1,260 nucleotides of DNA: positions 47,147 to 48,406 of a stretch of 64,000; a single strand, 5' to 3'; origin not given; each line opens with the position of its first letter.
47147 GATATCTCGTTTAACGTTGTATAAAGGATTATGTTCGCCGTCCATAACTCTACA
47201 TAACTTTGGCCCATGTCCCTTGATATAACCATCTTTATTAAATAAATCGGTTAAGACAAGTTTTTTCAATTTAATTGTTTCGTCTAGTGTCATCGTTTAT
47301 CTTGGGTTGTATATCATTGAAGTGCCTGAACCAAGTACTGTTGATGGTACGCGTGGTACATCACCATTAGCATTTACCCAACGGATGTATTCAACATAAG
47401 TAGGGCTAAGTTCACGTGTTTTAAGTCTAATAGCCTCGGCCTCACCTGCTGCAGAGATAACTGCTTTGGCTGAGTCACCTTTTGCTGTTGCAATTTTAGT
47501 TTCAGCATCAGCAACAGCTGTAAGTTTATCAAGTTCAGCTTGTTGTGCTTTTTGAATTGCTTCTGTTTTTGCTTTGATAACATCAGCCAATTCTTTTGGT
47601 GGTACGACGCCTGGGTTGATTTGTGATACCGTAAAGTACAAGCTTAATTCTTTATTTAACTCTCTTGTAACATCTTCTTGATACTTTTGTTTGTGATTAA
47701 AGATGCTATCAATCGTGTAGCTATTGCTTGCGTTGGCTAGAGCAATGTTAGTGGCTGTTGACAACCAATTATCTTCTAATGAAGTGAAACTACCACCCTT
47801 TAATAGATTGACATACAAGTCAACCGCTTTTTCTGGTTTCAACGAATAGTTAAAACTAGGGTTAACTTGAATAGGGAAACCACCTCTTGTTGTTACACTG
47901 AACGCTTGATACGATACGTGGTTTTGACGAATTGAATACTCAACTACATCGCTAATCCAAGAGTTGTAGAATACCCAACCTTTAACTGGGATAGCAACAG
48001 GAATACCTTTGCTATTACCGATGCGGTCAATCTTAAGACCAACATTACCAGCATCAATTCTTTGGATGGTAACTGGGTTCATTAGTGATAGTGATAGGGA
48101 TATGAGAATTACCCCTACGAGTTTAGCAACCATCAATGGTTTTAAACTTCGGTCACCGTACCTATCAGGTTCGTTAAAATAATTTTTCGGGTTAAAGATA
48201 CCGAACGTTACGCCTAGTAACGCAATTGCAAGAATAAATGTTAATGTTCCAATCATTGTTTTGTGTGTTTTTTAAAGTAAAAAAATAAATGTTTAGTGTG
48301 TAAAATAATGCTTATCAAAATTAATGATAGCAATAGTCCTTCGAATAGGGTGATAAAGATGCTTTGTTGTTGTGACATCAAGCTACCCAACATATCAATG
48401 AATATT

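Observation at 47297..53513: Host-like cell-envelope module with T9SS cargo in a phage genome (SPFH, PKD protein, T9SS type-B CTD protein, LpxH-like, GT2)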

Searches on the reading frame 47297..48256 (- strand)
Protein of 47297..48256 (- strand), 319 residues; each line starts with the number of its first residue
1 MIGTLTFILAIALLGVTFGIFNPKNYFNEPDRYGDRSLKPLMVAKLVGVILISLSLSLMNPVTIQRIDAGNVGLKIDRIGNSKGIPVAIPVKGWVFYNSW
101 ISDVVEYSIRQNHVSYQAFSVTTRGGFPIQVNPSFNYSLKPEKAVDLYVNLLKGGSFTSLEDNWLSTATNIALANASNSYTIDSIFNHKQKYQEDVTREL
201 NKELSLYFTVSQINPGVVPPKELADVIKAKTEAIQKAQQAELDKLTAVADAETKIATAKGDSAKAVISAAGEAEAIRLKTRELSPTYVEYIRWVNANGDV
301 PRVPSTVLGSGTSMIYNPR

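Call 3: search_protein_families(library=pfam, proteins=[window:47297-48256:-], max_evalue=0.01)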
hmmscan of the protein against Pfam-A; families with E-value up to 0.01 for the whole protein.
window:47297-48256:- (319 aa): 1 family
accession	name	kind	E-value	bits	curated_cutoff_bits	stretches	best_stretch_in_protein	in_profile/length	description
PF01145.31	Band_7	-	2.3e-17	64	23.6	1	66-243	2-170/176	SPFH domain / Band 7 family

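Call 4: search_protein_families(library=ncbifam, proteins=[window:47297-48256:-], max_evalue=0.01)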
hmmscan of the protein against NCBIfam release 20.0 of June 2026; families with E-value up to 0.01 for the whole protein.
window:47297-48256:- (319 aa): 1 family
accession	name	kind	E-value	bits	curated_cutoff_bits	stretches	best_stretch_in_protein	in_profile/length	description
TIGR01933.1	hflK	equivalog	0.0012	18.4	159.4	1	162-274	85-199/261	FtsH protease activity modulator HflK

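Call 6: search_protein_families(library=phrogs, proteins=[window:47297-48256:-], max_evalue=0.001)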
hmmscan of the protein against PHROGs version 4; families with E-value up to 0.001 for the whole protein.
window:47297-48256:- (319 aa): 2 families
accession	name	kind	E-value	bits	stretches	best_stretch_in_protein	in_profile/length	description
phrog_200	-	other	1.7e-46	160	1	5-313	45-352/379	lipoprotein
phrog_21428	-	unknown function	0.0006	20.7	0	50-88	7-45/63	-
